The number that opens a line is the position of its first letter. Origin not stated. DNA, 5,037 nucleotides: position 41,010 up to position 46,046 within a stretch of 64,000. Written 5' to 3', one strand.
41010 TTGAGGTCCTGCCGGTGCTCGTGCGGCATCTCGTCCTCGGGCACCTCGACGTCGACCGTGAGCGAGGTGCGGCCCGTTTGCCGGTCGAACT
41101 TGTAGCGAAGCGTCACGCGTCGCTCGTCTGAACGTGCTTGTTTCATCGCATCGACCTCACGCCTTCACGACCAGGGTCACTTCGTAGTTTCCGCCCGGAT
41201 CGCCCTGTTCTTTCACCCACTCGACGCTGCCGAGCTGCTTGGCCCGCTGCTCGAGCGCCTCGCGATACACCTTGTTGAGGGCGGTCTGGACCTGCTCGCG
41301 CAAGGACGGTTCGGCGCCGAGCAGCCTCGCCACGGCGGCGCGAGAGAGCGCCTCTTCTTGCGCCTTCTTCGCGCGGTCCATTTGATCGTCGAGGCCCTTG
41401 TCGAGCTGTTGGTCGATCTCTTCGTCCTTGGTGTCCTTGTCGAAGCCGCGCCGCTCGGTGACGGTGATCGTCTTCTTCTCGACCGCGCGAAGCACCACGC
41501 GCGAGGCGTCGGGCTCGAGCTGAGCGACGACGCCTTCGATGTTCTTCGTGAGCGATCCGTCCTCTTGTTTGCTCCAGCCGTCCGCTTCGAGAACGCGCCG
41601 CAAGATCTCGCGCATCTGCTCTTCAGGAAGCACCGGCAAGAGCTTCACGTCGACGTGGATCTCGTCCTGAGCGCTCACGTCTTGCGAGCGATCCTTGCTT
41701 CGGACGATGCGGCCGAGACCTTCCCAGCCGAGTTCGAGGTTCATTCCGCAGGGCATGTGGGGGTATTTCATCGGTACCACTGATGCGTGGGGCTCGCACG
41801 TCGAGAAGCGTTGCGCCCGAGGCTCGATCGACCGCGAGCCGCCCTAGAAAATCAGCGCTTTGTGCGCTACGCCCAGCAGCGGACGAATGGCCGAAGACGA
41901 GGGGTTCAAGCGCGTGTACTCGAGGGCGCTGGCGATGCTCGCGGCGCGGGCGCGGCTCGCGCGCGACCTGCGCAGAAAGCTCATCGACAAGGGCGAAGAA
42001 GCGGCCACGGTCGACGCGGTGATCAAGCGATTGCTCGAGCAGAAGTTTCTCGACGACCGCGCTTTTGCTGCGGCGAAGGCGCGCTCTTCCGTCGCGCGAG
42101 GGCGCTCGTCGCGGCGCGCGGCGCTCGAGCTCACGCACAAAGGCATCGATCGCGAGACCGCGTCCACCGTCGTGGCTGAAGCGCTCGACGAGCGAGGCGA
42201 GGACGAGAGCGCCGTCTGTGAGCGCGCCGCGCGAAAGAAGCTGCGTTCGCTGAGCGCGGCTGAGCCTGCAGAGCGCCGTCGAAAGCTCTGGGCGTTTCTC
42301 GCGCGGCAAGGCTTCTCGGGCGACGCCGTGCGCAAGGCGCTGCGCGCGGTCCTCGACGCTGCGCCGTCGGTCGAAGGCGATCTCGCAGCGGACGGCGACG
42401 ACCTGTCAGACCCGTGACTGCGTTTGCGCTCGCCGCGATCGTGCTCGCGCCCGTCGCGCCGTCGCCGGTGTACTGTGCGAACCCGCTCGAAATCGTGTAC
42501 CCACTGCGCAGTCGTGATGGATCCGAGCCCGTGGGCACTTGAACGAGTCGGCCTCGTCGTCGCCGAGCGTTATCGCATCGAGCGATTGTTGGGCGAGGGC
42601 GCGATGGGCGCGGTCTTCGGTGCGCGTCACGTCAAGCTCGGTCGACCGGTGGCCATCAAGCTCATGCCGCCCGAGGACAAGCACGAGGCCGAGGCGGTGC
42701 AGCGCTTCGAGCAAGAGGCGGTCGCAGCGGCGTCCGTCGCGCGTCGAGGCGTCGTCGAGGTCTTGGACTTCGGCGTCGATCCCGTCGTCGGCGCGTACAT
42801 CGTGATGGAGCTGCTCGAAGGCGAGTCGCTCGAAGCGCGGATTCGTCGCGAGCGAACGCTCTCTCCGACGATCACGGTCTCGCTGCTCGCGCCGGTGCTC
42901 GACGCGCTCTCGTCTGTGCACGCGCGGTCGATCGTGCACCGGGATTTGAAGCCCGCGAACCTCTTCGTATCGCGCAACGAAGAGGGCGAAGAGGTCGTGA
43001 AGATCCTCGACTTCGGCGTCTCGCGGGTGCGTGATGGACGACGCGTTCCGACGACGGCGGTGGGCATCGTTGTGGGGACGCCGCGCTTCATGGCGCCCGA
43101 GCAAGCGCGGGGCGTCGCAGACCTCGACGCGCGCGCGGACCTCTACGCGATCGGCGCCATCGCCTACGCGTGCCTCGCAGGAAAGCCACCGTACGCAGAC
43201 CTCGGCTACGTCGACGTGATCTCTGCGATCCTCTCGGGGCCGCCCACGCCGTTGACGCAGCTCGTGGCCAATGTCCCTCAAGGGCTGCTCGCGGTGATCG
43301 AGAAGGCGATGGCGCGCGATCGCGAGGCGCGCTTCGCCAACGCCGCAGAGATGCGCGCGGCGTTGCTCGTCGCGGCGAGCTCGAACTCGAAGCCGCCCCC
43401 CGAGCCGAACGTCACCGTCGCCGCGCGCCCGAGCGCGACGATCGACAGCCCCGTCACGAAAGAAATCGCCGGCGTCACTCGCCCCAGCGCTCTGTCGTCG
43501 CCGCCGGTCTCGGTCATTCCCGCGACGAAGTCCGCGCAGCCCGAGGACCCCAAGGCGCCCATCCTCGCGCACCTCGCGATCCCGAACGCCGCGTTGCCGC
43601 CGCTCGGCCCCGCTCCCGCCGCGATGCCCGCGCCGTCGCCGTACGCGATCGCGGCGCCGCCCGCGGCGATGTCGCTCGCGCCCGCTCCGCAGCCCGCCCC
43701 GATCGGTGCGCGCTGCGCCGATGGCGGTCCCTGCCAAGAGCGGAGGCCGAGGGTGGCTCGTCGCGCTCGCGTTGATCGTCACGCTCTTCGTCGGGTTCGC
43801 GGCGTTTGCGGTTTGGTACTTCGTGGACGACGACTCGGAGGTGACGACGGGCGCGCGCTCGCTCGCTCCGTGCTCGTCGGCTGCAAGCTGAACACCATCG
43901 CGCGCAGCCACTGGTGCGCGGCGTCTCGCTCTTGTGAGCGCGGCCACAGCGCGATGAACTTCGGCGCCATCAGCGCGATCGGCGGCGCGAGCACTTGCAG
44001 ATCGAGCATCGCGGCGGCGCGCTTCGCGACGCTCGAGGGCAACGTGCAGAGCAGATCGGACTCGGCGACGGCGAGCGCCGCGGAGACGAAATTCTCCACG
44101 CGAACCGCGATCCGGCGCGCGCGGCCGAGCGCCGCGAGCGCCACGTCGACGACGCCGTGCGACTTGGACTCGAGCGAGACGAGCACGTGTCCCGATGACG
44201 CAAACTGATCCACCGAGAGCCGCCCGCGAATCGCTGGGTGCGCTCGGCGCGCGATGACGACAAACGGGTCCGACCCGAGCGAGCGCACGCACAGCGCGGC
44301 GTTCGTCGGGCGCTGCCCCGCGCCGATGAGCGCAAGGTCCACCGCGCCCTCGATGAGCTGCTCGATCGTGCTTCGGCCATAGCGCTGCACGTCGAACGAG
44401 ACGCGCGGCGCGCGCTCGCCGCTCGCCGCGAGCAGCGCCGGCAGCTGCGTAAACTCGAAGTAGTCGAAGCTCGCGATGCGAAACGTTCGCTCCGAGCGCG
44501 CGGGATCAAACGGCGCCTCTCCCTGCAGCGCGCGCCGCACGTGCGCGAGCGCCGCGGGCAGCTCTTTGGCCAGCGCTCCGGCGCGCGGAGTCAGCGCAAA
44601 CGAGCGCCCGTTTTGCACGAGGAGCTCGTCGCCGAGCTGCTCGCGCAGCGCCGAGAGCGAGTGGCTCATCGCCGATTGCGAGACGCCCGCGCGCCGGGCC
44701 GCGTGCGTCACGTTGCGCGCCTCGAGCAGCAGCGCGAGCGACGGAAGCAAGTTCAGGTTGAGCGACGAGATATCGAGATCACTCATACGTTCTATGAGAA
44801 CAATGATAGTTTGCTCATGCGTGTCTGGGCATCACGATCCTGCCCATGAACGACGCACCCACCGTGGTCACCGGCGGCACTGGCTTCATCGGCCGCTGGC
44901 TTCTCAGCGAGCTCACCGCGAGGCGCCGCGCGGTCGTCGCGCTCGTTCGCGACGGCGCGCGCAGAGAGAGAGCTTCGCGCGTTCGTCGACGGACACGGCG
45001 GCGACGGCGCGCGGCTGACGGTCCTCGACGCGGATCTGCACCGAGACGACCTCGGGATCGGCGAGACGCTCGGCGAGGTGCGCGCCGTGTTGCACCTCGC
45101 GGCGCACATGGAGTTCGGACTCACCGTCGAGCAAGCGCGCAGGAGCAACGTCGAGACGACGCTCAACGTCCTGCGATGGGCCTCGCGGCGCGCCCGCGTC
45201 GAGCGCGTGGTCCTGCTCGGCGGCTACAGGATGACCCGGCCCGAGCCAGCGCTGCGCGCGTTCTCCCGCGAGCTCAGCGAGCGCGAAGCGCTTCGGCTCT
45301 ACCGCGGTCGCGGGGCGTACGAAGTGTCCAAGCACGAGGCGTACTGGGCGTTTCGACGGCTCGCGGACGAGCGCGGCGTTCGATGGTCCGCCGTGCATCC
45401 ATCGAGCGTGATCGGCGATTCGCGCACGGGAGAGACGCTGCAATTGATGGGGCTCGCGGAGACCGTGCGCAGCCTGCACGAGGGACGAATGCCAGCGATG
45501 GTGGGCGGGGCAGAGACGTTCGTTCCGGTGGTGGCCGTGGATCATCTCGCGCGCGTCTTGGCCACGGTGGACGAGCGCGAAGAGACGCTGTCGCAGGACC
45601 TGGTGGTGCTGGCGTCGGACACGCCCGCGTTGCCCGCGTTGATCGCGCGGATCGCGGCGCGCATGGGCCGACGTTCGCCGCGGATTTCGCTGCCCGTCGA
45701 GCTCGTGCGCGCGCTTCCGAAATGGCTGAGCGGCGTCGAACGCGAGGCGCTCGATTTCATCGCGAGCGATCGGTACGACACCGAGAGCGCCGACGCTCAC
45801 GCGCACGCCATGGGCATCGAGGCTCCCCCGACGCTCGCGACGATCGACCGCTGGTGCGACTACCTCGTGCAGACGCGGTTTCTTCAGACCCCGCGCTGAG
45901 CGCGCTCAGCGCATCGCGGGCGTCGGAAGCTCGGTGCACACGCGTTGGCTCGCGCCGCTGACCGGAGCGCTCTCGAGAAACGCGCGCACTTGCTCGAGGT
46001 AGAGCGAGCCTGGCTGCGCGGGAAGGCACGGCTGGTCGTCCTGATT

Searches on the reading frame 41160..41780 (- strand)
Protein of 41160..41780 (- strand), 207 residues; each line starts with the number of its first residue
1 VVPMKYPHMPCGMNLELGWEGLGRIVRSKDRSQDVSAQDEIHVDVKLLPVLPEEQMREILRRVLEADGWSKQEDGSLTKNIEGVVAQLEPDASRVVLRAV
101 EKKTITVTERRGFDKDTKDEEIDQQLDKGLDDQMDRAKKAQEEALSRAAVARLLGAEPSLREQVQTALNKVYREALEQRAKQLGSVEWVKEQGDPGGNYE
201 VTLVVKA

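Call 114: search_protein_families(library=pfam, proteins=[window:41160-41780:-], max_evalue=0.001)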
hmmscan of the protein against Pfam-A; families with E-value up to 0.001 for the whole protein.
window:41160-41780:- (207 aa): 2 families
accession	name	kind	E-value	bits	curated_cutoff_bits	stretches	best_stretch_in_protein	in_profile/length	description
PF20003.4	fvmX5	-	2.2e-29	103.1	24.2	1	24-196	6-179/187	FtsH ternary system domain X5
PF20000.4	fvmX2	-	0.00036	20.6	27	0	113-185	172-244/261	FtsH ternary system domain X2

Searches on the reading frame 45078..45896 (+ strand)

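Call 114: search_protein_families(library=pfam, proteins=[window:45078-45896:+], max_evalue=0.001)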
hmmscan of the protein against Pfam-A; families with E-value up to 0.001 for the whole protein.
window:45078-45896:+ (273 aa): 2 families
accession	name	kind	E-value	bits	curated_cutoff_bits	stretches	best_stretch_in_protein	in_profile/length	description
PF07993.18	NAD_binding_4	-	7e-14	52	20.1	1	3-160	91-257/258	Male sterility protein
PF01370.27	Epimerase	-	1.9e-10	41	20.9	1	3-167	67-227/240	NAD dependent epimerase/dehydratase family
